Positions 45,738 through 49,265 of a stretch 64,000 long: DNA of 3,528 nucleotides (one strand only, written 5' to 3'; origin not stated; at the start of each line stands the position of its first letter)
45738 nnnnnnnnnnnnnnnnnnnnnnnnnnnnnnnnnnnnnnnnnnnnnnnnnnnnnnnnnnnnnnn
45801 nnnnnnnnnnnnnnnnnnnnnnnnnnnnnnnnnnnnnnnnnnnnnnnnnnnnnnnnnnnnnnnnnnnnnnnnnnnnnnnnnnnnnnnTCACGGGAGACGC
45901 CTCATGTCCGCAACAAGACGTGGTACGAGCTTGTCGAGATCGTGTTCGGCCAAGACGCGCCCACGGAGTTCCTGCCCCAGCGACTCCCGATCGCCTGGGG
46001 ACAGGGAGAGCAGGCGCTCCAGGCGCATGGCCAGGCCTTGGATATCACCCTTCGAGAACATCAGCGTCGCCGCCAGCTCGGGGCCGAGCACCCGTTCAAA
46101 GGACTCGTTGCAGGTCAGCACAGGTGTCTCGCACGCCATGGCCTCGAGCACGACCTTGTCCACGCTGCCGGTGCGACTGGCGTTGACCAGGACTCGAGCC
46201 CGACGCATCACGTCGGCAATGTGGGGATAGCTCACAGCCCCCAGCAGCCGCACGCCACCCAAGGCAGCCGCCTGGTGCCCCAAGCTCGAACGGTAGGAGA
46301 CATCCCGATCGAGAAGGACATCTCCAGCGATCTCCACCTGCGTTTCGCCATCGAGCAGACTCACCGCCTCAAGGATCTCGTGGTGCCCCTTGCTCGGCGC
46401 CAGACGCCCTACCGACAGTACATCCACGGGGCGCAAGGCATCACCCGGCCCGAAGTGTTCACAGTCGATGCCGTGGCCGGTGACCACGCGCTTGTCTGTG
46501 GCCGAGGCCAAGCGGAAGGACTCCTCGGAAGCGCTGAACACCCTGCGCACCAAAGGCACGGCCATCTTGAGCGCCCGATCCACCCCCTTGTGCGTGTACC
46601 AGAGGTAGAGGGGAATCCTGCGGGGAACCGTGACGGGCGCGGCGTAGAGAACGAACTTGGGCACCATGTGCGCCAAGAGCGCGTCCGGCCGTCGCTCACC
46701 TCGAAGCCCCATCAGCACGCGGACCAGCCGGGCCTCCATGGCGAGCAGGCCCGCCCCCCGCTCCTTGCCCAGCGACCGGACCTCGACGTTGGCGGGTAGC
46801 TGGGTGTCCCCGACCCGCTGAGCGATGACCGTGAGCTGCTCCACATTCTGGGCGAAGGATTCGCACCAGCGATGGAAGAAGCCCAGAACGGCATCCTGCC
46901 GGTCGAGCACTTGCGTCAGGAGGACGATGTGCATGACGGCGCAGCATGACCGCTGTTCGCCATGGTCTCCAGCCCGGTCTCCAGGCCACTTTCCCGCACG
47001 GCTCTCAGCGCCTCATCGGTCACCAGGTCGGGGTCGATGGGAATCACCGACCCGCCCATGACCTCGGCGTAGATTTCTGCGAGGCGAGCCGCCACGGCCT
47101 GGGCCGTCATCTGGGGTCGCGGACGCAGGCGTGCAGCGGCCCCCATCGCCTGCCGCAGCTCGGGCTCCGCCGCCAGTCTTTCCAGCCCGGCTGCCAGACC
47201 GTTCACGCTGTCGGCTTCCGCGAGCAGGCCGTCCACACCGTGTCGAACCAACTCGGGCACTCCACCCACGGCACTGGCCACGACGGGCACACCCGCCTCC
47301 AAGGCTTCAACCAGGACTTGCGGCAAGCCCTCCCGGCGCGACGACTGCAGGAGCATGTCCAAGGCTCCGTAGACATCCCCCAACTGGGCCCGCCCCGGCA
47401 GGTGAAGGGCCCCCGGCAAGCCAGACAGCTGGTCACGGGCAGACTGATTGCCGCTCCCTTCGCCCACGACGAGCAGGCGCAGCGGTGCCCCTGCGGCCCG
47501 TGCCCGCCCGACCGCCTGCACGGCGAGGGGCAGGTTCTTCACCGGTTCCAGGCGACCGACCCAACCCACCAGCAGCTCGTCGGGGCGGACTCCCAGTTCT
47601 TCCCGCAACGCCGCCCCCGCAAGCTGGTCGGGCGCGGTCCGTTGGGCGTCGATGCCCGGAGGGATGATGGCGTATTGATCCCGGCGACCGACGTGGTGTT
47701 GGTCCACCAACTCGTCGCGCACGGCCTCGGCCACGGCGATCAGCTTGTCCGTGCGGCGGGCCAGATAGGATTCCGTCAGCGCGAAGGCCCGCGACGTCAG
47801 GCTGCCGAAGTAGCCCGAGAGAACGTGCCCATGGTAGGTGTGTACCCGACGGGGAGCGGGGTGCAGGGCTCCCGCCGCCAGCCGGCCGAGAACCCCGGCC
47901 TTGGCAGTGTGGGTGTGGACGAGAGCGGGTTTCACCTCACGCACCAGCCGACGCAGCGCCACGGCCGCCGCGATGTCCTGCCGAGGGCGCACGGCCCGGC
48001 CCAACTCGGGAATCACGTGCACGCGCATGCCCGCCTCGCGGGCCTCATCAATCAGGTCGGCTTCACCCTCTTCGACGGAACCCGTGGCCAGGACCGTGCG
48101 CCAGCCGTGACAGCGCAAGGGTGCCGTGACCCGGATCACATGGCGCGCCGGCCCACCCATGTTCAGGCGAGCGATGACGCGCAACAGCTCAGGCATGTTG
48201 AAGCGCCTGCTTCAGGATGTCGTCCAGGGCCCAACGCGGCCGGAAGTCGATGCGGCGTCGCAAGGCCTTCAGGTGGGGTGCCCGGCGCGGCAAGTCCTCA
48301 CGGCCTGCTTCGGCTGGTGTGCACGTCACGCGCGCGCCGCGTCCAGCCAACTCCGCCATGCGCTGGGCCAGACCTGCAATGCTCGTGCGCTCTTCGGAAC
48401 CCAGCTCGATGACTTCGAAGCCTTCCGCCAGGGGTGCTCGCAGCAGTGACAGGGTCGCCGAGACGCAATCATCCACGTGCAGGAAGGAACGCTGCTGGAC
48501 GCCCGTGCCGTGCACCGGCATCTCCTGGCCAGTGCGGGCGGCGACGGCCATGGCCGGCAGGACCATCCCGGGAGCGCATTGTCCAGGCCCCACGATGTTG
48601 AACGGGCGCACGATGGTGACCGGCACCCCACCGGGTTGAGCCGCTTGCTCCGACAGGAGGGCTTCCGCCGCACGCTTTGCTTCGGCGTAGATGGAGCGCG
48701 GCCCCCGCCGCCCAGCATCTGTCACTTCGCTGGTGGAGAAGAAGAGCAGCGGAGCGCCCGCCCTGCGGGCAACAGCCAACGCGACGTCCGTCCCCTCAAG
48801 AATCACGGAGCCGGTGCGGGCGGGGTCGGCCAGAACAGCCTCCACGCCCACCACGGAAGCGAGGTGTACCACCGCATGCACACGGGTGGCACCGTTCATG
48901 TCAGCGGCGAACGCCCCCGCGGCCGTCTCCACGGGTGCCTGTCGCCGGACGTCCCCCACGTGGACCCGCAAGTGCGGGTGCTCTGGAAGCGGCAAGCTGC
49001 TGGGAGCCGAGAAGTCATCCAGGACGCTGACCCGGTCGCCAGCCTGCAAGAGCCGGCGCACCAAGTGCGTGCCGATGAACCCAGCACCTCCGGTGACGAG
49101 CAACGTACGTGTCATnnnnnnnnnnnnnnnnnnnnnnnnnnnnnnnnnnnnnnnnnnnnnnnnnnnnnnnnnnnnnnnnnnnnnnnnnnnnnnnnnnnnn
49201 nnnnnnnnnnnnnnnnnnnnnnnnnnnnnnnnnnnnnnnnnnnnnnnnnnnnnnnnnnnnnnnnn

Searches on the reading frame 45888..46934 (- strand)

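Call 39: search_protein_families(library=pfam, proteins=[window:45888-46934:-], max_evalue=0.0001)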
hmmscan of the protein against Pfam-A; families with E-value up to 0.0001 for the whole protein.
window:45888-46934:- (348 aa): 3 families
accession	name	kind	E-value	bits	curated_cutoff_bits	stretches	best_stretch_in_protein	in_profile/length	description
PF13692.12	Glyco_trans_1_4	-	1.4e-17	64.7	27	1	171-310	3-141/142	Glycosyl transferases group 1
PF00534.26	Glycos_transf_1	-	1.5e-17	64.1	26.4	1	169-322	15-168/172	Glycosyl transferases group 1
PF13524.12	Glyco_trans_1_2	-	5.5e-11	43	25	1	187-336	5-138/144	Glycosyl transferase-like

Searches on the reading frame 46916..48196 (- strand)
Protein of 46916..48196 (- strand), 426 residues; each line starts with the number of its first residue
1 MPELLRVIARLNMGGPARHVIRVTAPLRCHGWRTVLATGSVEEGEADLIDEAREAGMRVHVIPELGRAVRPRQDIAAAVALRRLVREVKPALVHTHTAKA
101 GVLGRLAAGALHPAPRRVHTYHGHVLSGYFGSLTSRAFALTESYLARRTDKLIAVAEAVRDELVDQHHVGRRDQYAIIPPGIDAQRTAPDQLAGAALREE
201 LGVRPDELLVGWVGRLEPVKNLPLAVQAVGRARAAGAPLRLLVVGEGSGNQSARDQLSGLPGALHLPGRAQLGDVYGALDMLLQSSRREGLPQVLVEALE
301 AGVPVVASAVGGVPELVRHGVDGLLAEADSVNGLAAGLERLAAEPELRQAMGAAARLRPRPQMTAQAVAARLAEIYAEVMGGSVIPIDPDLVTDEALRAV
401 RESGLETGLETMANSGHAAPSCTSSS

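Call 39: search_protein_families(library=pfam, proteins=[window:46916-48196:-], max_evalue=0.0001)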
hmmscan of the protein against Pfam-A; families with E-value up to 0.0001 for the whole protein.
window:46916-48196:- (426 aa): 7 families
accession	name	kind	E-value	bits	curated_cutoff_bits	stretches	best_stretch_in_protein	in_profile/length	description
PF00534.26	Glycos_transf_1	-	9.9e-30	103.8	26.4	1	197-357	5-171/172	Glycosyl transferases group 1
PF13692.12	Glyco_trans_1_4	-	6.3e-27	95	27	1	209-342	3-140/142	Glycosyl transferases group 1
PF13439.12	Glyco_transf_4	-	2.9e-21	76.7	28.5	1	13-186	1-170/170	Glycosyltransferase Family 4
PF13579.12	Glyco_trans_4_4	-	6.2e-19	69.3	29.7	1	14-181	1-158/158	Glycosyl transferase 4-like domain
PF20706.3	GT4-conflict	-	4.6e-11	42.7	26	1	41-374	36-374/385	Family 4 Glycosyltransferase in conflict systems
PF13477.12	Glyco_trans_4_2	-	1.9e-09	38.2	23.4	1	19-154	12-137/139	Glycosyl transferase 4-like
PF13524.12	Glyco_trans_1_2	-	2.4e-08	34.5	25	1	264-372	33-142/144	Glycosyl transferase-like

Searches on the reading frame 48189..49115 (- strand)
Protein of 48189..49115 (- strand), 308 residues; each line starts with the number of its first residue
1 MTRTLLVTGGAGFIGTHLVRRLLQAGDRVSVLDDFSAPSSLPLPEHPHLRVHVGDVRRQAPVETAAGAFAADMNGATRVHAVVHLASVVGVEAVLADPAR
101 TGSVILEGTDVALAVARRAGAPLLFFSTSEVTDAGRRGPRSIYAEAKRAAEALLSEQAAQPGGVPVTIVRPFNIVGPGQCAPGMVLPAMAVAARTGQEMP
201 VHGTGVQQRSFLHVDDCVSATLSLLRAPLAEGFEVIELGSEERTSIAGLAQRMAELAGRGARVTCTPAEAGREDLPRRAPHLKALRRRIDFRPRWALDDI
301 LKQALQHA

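Call 39: search_protein_families(library=pfam, proteins=[window:48189-49115:-], max_evalue=0.0001)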
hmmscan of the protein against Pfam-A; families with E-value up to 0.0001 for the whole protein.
window:48189-49115:- (308 aa): 7 families
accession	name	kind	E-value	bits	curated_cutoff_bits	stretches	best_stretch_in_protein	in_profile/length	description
PF01370.27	Epimerase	-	1.8e-39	136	20.9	1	6-231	2-232/240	NAD dependent epimerase/dehydratase family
PF16363.11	GDP_Man_Dehyd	-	3.2e-24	86.4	27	1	6-302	1-330/332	GDP-mannose 4,6 dehydratase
PF01073.25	3Beta_HSD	-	3.8e-13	49.5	22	1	6-216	1-220/280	3-beta hydroxysteroid dehydrogenase/isomerase family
PF07993.18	NAD_binding_4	-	1.9e-10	40.7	20.1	0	136-219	170-256/258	Male sterility protein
PF04321.23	RmlD_sub_bind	-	1.7e-07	31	27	1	4-269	2-244/287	RmlD substrate binding domain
PF02719.21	Polysacc_synt_2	-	3.7e-07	30.1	20.2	1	5-259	1-249/293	Polysaccharide biosynthesis protein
PF13460.12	NAD_binding_10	-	4.1e-06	27.2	27.2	1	9-172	1-144/184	NAD(P)H-binding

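Call 61: search_protein_families(library=ncbifam, proteins=[window:48189-49115:-], max_evalue=0.001)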
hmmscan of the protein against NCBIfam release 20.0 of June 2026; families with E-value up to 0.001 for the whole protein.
window:48189-49115:- (308 aa): 26 families (the best 25 are shown)
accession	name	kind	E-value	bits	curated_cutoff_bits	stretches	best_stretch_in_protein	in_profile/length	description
TIGR01179.1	galE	equivalog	5.6e-24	84.6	262.3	1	5-306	2-323/332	UDP-glucose 4-epimerase GalE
TIGR04180.1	EDH_00030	hypoth_equivalog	1.5e-21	76.7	475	1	6-265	2-264/297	NAD-dependent 4,6-dehydratase LegB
TIGR01181.1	dTDP_gluc_dehyt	equivalog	2.6e-21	76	365.1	1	5-305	2-308/321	dTDP-glucose 4,6-dehydratase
NF007582.0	PRK10217.1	equivalog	9.9e-12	44.6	698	2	132-224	149-239/355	dTDP-glucose 4,6-dehydratase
NF008872.0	PRK11908.1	equivalog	3.1e-11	42.9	294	1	5-306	4-333/349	bifunctional UDP-4-keto-pentose/UDP-xylose synthase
TIGR03466.1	HpnA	hypoth_equivalog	1.1e-10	40.9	367.65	1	5-260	3-249/327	hopanoid-associated sugar epimerase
NF047922.1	GDPFucSynFcl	equivalog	8.2e-10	38.6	500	1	185-303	178-296/308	GDP-L-fucose synthase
TIGR01746.1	Thioester-redct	subfamily_domain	8.8e-10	38.3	213.35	1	130-269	153-291/371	thioester reductase domain-containing protein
NF007490.0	PRK10084.1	subfamily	2e-09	36.9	649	1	134-222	158-244/361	dTDP-glucose 4,6-dehydratase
NF007956.0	PRK10675.1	subfamily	3.1e-09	36.4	394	1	5-187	3-202/338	UDP-glucose 4-epimerase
NF042422.1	oxyalk_red_OleD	equivalog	7.1e-09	35.5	580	1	5-224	3-214/329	2-alkyl-3-oxoalkanoate reductase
TIGR01777.1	yfcH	hypoth_equivalog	1e-08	35.2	207.35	1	6-268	2-251/292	TIGR01777 family oxidoreductase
NF043036.1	ErythonDh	equivalog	1.6e-08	34.1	325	1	5-142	3-137/321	D-erythronate dehydrogenase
TIGR02197.1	heptose_epim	equivalog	5.2e-08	32.4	274.6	1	5-37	1-34/316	ADP-glyceromanno-heptose 6-epimerase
NF005539.0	PRK07201.1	equivalog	5.2e-08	32.1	549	1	5-136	3-130/657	SDR family oxidoreductase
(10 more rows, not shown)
